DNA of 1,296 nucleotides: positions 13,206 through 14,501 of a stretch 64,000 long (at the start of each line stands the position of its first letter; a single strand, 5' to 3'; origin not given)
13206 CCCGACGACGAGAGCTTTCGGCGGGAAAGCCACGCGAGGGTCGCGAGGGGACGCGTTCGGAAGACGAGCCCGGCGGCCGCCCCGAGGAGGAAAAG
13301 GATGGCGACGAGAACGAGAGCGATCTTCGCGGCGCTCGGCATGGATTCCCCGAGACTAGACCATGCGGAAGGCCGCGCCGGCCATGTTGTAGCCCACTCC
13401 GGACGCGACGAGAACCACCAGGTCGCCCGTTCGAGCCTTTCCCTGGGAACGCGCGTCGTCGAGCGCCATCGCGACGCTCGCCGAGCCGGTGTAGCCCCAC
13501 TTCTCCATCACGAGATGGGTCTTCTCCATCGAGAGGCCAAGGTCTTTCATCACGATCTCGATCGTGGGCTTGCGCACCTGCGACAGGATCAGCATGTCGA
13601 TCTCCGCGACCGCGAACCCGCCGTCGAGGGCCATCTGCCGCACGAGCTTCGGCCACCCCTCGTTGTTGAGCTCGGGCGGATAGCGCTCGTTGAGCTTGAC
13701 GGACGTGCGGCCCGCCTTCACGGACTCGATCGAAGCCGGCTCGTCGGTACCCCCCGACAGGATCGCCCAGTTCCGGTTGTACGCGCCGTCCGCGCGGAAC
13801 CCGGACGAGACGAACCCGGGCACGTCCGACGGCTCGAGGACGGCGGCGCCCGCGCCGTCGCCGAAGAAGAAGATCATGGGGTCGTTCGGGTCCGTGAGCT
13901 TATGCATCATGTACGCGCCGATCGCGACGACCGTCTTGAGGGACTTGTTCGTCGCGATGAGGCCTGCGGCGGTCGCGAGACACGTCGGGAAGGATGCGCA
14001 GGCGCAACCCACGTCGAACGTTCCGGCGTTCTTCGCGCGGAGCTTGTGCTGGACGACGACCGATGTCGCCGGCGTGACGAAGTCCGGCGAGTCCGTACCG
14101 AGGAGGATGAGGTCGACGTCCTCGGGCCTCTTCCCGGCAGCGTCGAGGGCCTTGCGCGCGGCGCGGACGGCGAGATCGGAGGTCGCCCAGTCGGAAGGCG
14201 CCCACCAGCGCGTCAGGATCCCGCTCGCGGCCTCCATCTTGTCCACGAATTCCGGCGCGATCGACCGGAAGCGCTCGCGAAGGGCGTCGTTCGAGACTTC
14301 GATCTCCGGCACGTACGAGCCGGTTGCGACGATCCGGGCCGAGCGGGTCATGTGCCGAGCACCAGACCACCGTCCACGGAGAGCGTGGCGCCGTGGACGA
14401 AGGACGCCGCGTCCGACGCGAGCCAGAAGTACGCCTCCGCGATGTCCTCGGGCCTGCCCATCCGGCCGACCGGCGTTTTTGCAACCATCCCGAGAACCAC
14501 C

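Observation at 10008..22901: ECF-sigma-headed 13-kb co-directional cluster: receptor + SDR + degenerate KAS III + alpha/beta hydrolase + AMP-ligase::hydrolase fusion (candidate undescribed lipid or hydrophobic-metabolite system)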

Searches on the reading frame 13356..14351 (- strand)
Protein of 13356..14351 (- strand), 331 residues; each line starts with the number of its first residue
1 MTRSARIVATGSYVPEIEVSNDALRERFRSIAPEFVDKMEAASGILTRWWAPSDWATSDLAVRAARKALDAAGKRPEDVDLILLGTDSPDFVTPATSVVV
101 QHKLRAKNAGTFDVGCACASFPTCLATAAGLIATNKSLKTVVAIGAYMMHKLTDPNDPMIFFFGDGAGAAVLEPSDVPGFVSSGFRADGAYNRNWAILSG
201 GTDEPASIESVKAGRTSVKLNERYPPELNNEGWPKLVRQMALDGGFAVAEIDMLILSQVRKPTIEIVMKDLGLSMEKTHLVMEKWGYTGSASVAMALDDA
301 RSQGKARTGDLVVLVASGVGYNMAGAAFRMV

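Call 7: search_protein_families(library=pfam, proteins=[window:13356-14351:-], max_evalue=0.01)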
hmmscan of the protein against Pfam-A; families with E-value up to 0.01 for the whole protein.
window:13356-14351:- (331 aa): 2 families
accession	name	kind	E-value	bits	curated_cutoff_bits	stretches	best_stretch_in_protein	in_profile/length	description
PF08541.16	ACP_syn_III_C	-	5.3e-21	75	26.6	1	245-329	5-89/90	3-Oxoacyl-[acyl-carrier-protein (ACP)] synthase III C terminal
PF08545.16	ACP_syn_III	-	7.2e-16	58.3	24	1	112-189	1-80/80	3-Oxoacyl-[acyl-carrier-protein (ACP)] synthase III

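Call 8: search_protein_families(library=ncbifam, proteins=[window:13356-14351:-], max_evalue=0.001)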
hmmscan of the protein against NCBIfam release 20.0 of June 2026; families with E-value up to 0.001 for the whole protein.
window:13356-14351:- (331 aa): 16 families
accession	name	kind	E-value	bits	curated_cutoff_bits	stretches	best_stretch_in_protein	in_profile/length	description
NF006829.0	PRK09352.1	subfamily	2e-57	194.6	249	1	2-330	2-321/322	beta-ketoacyl-ACP synthase 3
TIGR00747.1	fabH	subfamily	4e-49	167.4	292.1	1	4-329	2-321/322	beta-ketoacyl-ACP synthase III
NF005308.0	PRK06840.1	equivalog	2.2e-46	158.5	315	1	4-329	4-334/339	3-oxoacyl-ACP synthase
NF004623.0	PRK05963.1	equivalog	9.5e-38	130.3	437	1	2-325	3-323/328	beta-ketoacyl-ACP synthase III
NF005541.0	PRK07204.1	equivalog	1e-31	110.6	402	1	1-326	1-325/329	beta-ketoacyl-ACP synthase III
NF006720.0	PRK09258.1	equivalog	4.2e-25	88.8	285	2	17-134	18-139/338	3-oxoacyl-ACP synthase III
NF005703.0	PRK07515.1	equivalog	1.8e-22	79.7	304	1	58-177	97-215/373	beta-ketoacyl-ACP synthase III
NF003274.0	PRK04262.1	equivalog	9.3e-16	57.8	244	1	5-173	3-165/347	hydroxymethylglutaryl-CoA synthase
NF009519.0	PRK12880.1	equivalog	3.5e-15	56.2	436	1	5-177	8-180/353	beta-ketoacyl-ACP synthase III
NF053539.1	resorcinol_DarB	exception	5.4e-08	32.4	550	0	8-123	6-128/377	dialkylresorcinol biosynthesis protein DarB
NF005293.2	PRK06816.1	subfamily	7e-08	31.9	450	1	10-145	6-148/378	StlD/DarB family beta-ketosynthase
TIGR00748.1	HMG_CoA_syn_Arc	equivalog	1.7e-07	30.8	353.35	1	5-171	2-162/345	hydroxymethylglutaryl-CoA synthase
NF042429.2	DHPHCoAsyn_DpgA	equivalog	9.8e-06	24.7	425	1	55-324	68-344/350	3,5-dihydroxyphenylacetyl-CoA synthase DpgA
NF005704.0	PRK07516.1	subfamily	1.4e-05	24.3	412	1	57-153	22-119/389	thiolase domain-containing protein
TIGR01835.1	HMG-CoA-S_prok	equivalog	5.8e-05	22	360.35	1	51-145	43-135/382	hydroxymethylglutaryl-CoA synthase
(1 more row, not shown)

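Call 9: search_solved_structures(query=window:13356-14351:-, show_alignments=3, max_evalue=0.00001)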
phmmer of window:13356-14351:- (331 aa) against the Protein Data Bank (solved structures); distinct sequences matched with E-value up to 0.00001: 65 (the best 60 are shown).
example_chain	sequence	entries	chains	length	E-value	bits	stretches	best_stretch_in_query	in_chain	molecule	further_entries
4ryb_A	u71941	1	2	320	6.6e-44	153.6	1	5-322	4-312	3-oxoacyl-[acyl-carrier-protein] synthase 3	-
4dfe_A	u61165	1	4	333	1.9e-42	148.8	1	4-327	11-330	3-oxoacyl-[acyl-carrier-protein] synthase 3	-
4ylt_A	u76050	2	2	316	5.8e-36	127.5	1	6-329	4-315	3-oxoacyl-[acyl-carrier-protein] synthase 3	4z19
6x7r_A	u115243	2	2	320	1.6e-35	126.1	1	6-329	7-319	3-oxoacyl-[acyl-carrier-protein] synthase 3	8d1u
1hn9_A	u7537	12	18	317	1.6e-35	126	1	6-329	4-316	BETA-KETOACYL-ACYL CARRIER PROTEIN SYNTHASE III | 3-oxoacyl-[acyl-carrier-protein] synthase III | 3-oxoacyl-[acyl-carrier-protein] synthase 3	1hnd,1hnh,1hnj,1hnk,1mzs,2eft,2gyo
9ka2_A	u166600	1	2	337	1.9e-35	125.8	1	5-329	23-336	Beta-ketoacyl-[acyl-carrier-protein] synthase III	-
3il9_A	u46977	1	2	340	2e-35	125.8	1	5-329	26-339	3-oxoacyl-[acyl-carrier-protein] synthase 3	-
1ebl_A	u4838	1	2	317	3e-35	125.1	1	6-329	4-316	BETA-KETOACYL-ACP SYNTHASE III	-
9ka5_A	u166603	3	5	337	8.9e-34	120.3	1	5-329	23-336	Beta-ketoacyl-[acyl-carrier-protein] synthase III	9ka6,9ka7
4nhd_A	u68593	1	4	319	1.8e-32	116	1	5-326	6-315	3-oxoacyl-[acyl-carrier-protein] synthase 3 protein 1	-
3il3_A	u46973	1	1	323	8.5e-32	113.8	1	4-328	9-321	3-oxoacyl-[acyl-carrier-protein] synthase 3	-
1zow_A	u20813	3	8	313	9.8e-32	113.6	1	8-323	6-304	3-oxoacyl-[acyl-carrier-protein] synthase III | 3-oxoacyl-[acyl-carrier-protein] synthase 3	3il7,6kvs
1mzj_A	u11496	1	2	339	1.3e-31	113.2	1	3-328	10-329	Beta-ketoacylsynthase III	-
8vd9_A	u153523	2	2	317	1.5e-31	113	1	3-329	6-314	Beta-ketoacyl-[acyl-carrier-protein] synthase III 1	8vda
2ebd_A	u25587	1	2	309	7e-30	107.5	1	5-324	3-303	3-oxoacyl-[acyl-carrier-protein] synthase 3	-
3row_A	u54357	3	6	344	4.3e-15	58.9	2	245-325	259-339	3-oxoacyl-[ACP] synthase III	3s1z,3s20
3s21_A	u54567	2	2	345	4.3e-15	58.9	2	245-325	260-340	3-oxoacyl-[ACP] synthase III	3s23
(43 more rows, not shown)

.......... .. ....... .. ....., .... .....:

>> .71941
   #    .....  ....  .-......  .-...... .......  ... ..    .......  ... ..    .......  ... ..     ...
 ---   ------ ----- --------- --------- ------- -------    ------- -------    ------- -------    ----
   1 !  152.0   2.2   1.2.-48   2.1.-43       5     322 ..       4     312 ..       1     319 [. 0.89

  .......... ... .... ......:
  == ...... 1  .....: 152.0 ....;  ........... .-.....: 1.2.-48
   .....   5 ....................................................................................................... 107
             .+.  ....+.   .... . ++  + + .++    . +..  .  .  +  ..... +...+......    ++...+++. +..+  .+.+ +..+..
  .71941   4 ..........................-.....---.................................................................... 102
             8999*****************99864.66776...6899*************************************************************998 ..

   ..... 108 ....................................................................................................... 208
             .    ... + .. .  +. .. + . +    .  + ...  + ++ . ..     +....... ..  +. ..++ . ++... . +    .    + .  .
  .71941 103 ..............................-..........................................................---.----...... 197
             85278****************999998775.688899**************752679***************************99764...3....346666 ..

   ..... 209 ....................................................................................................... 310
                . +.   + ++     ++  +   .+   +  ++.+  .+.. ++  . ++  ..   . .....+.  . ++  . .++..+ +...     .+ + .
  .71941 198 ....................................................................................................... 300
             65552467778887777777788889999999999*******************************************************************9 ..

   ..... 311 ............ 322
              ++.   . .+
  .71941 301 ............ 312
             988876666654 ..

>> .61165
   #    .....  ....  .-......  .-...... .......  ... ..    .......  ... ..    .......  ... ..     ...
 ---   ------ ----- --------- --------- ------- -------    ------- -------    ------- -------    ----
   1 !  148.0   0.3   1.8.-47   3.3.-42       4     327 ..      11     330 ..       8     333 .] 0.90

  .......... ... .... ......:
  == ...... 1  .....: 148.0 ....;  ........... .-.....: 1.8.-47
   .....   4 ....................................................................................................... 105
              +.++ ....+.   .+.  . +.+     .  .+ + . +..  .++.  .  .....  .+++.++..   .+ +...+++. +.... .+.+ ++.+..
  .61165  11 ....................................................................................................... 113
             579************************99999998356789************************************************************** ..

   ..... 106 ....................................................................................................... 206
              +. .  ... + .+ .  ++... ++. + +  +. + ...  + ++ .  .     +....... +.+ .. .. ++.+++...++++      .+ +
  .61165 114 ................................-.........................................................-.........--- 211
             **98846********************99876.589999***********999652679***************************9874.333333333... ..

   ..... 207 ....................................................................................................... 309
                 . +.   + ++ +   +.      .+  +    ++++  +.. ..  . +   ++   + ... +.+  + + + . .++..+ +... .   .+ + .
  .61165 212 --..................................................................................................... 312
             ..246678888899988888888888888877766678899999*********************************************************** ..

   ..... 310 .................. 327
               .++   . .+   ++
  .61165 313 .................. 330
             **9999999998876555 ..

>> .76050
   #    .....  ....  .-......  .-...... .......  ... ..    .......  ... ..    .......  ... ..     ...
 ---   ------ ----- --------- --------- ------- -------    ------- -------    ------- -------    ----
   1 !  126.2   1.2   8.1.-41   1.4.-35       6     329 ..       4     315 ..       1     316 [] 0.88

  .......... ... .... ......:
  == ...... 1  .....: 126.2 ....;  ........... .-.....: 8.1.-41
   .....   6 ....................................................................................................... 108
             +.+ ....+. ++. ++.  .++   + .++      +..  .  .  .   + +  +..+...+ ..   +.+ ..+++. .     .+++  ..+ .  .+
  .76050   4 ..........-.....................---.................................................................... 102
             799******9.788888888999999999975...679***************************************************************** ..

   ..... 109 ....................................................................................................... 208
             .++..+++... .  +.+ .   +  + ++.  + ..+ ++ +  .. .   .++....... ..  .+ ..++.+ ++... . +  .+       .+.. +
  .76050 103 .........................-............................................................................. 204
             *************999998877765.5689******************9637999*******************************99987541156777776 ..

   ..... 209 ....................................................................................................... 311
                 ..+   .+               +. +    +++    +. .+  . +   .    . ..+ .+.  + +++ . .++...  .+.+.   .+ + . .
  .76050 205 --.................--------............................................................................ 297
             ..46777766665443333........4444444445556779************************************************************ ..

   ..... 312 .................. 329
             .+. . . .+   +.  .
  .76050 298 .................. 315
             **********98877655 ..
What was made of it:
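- Checked: In the KAS the Cys is kept, while the FabH His is replaced by Ser and the Asn by Tyr (call 9).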

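Call 10: find_homologous_proteins(query=window:13356-14351:-, max_evalue=1e-20)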
Query window:13356-14351:- (331 aa): 6025 proteins with E <= 1e-20 among 8000 candidates; the best 120 are listed.
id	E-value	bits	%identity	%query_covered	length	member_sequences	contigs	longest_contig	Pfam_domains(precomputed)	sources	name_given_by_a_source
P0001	8.2e-216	733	100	100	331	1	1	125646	PF08545.17,PF08541.17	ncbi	-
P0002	1.7e-196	670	89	100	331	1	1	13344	PF08545.17,PF08541.17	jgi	jgi:3-oxoacyl-[acyl-carrier-protein] synthase-3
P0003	6.5e-193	658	88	100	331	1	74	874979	PF08545.17,PF08541.17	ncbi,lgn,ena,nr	ncbi:MAG TPA: ketoacyl-ACP synthase III [Thermoanaerobaculia bacterium]|nr:ketoacyl-ACP synthase III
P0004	1.0e-192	657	89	100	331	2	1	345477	PF08545.17,PF08541.17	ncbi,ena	-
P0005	7.0e-192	655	87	100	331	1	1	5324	PF08545.17,PF08541.17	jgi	jgi:3-oxoacyl-[acyl-carrier-protein] synthase-3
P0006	9.0e-191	651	88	100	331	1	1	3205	PF08545.17,PF08541.17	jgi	jgi:3-oxoacyl-[acyl-carrier-protein] synthase-3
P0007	1.8e-190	650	88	100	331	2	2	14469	PF08545.17,PF08541.17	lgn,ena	-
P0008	2.9e-190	649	87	100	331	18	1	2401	PF08545.17,PF08541.17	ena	-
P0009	3.8e-190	649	88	100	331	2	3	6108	PF08545.17,PF08541.17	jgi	jgi:3-oxoacyl-[acyl-carrier-protein] synthase-3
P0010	4.6e-190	649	87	100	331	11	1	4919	PF08545.17,PF08541.17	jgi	jgi:3-oxoacyl-[acyl-carrier-protein] synthase-3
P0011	6.4e-190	648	87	100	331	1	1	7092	PF08545.17,PF08541.17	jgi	jgi:3-oxoacyl-[acyl-carrier-protein] synthase-3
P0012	1.9e-189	647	88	100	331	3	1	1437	PF08545.17,PF08541.17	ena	-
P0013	8.6e-189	644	87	100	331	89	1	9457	PF08545.17,PF08541.17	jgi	jgi:3-oxoacyl-[acyl-carrier-protein] synthase III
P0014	2.8e-188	643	86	99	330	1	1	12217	PF08545.17,PF08541.17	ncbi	-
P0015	1.8e-187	640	86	100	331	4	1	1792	PF08545.17,PF08541.17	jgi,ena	-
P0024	4.7e-174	596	81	99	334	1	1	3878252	PF08545.17,PF08541.17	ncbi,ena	-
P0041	1.1e-155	536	69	100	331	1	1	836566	PF08545.17,PF08541.17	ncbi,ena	-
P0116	3.2e-153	528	70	99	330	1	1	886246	PF08545.17,PF08541.17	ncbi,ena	-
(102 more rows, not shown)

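Call 11: find_encoding_contigs(protein=P0024, flank=10000, max_places=1)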
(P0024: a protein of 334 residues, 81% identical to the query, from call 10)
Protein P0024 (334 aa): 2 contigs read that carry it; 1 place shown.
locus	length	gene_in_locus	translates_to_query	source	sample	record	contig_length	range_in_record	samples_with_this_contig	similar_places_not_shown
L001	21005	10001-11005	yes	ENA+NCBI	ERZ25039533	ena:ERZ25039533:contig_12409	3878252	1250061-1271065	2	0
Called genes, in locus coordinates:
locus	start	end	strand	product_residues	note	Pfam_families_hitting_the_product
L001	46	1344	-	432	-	PF02812:ELFV_dehydrog_N, PF00208:ELFV_dehydrog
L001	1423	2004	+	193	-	PF04542:Sigma70_r2, PF08281:Sigma70_r4_2, PF04545:Sigma70_r4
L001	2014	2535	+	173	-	-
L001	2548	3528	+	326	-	-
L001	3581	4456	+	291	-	PF02737:3HCDH_N, PF00725:3HCDH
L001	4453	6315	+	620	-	PF14559:TPR_19, PF13432:TPR_16 (weak), PF14559:TPR_19, PF13432:TPR_16, PF13414:TPR_11, PF13424:TPR_12, PF13432:TPR_16, PF14559:TPR_19, +19 more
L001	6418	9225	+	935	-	PF13620:CarboxypepD_reg, PF25183:OMP_b-brl_4, PF00593:TonB_dep_Rec_b-barrel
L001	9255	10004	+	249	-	PF00106:adh_short, PF08659:KR, PF13561:adh_short_C2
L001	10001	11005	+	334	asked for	PF08545:ACP_syn_III, PF08541:ACP_syn_III_C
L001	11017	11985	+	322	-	PF00561:Abhydrolase_1, PF12146:Hydrolase_4, PF12697:Abhydrolase_6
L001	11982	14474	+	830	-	PF00501:AMP-binding, PF13193:AMP-binding_C, PF00561:Abhydrolase_1, PF12697:Abhydrolase_6, PF08386:Abhydrolase_4 (weak)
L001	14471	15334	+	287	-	PF12146:Hydrolase_4, PF12697:Abhydrolase_6, PF00561:Abhydrolase_1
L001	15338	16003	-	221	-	PF00440:TetR_N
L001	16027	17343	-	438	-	PF00155:Aminotran_1_2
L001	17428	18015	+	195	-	-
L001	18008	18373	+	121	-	PF01022:HTH_5 (weak), PF12802:MarR_2 (faint), PF13412:HTH_24 (faint), PF13601:HTH_34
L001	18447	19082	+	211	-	-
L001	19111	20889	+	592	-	PF00587:tRNA-synt_2b, PF04073:tRNA_edit, PF03129:HGTP_anticodon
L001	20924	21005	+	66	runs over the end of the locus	PF09957:VapB_antitoxin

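Call 12: find_encoding_contigs(protein=P0041, flank=10000, max_places=1)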
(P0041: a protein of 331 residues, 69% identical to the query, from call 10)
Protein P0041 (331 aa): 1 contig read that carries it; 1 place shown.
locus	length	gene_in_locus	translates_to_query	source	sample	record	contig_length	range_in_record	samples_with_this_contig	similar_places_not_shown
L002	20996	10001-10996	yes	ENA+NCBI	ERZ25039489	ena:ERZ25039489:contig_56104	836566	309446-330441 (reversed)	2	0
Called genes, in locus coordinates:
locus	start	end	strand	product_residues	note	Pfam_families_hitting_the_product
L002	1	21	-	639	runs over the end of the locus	PF13292:DXP_synthase_N, PF02779:Transket_pyr, PF02780:Transketolase_C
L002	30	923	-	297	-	PF00348:polyprenyl_synt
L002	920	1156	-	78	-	PF02609:Exonuc_VII_S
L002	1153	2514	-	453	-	PF13742:tRNA_anti_2, PF01336:tRNA_anti-codon, PF02601:Exonuc_VII_L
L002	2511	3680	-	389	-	PF04932:Wzy_C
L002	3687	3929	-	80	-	PF03966:Trm112p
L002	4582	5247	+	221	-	PF00534:Glycos_transf_1, PF13692:Glyco_trans_1_4, PF13524:Glyco_trans_1_2 (weak)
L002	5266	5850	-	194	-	-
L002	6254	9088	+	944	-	PF13620:CarboxypepD_reg, PF25183:OMP_b-brl_4, PF00593:TonB_dep_Rec_b-barrel, PF25183:OMP_b-brl_4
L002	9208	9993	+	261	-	PF00106:adh_short, PF08659:KR, PF13561:adh_short_C2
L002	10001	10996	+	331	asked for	PF08545:ACP_syn_III, PF08541:ACP_syn_III_C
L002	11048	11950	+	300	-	PF00561:Abhydrolase_1, PF12146:Hydrolase_4, PF12697:Abhydrolase_6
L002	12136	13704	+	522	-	PF00501:AMP-binding, PF13193:AMP-binding_C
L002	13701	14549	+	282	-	PF00561:Abhydrolase_1, PF12146:Hydrolase_4, PF12697:Abhydrolase_6, PF02129:Peptidase_S15 (weak)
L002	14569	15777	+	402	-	PF00108:Thiolase_N, PF02803:Thiolase_C (weak), PF22691:Thiolase_C_1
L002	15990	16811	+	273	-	PF06736:TMEM175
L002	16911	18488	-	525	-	PF01935:DUF87 (weak), PF05872:HerA_C, PF13401:AAA_22 (faint)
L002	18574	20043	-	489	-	PF00773:RNB, PF18614:RNase_II_C_S1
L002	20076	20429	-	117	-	PF04343:DUF488, PF22751:DUF488-N3a, PF22752:DUF488-N3i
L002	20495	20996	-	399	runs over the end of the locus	PF07992:Pyr_redox_2, PF13738:Pyr_redox_3 (faint), PF01266:DAO (faint), PF00070:Pyr_redox, PF14721:AIF_C (weak)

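Call 13: find_encoding_contigs(protein=P0116, flank=10000, max_places=1)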
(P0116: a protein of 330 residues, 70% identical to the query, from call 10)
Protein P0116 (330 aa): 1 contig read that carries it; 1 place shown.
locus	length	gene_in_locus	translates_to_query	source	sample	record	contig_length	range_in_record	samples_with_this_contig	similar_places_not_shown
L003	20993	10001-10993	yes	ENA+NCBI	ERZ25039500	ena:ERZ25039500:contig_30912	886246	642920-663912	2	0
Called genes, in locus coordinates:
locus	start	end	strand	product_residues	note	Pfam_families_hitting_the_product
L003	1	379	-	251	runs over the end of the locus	-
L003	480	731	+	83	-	-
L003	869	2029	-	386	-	PF14870:PSII_BNR (faint), PF15902:Sortilin-Vps10 (weak)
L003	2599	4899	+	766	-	PF08206:OB_RNB (weak), PF17876:CSD2, PF00773:RNB, PF00575:S1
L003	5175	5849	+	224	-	PF00440:TetR_N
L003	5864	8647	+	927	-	PF13620:CarboxypepD_reg, PF25183:OMP_b-brl_4, PF00593:TonB_dep_Rec_b-barrel, PF25183:OMP_b-brl_4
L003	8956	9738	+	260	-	PF00106:adh_short, PF08659:KR, PF23441:SDR, PF13561:adh_short_C2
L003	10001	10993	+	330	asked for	PF08545:ACP_syn_III, PF08541:ACP_syn_III_C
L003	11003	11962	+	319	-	PF12146:Hydrolase_4, PF00561:Abhydrolase_1, PF12697:Abhydrolase_6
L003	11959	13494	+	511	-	PF00501:AMP-binding, PF13193:AMP-binding_C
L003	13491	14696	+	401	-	PF00108:Thiolase_N, PF02803:Thiolase_C (weak), PF22691:Thiolase_C_1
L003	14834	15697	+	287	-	PF12146:Hydrolase_4, PF00561:Abhydrolase_1, PF12697:Abhydrolase_6, PF03096:Ndr (weak)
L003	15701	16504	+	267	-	PF00561:Abhydrolase_1, PF12146:Hydrolase_4, PF12697:Abhydrolase_6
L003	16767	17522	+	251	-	PF00106:adh_short, PF08659:KR, PF13561:adh_short_C2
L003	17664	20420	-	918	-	PF00069:Pkinase, PF03109:ABC1 (faint), PF07714:PK_Tyr_Ser-Thr, PF14531:Kinase-like (faint)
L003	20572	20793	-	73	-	-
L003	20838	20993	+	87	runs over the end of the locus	-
